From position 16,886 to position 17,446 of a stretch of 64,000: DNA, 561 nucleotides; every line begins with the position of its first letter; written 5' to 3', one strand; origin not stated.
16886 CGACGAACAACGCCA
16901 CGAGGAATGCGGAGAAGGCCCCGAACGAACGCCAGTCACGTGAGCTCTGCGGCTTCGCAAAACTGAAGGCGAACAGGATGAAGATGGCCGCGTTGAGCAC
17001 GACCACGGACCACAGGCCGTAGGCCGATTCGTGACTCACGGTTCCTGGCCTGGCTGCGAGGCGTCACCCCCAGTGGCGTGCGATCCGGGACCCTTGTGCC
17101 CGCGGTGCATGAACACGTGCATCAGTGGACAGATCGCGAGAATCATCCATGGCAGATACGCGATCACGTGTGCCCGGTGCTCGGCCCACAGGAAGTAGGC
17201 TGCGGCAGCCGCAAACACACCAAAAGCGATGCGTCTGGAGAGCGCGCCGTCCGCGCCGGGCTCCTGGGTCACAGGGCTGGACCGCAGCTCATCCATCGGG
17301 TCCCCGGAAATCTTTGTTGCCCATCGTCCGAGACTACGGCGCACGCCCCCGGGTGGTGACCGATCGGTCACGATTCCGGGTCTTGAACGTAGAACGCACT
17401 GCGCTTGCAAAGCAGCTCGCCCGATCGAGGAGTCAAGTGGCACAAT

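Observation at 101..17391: An eight-copy promoter motif (RGTCAC-N16/17-CGTA) defines a probable ECF-sigma regulon across the whole island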

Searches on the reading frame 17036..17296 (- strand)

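Call 11: search_protein_families(library=pfam, proteins=[window:17036-17296:-], max_evalue=0.01)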
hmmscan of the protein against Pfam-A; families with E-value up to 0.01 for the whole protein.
window:17036-17296:- (86 aa): 1 family
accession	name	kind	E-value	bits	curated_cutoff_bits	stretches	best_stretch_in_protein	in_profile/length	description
PF11666.13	DUF2933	-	2.2e-22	79.4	21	1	27-74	2-49/52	Protein of unknown function (DUF2933)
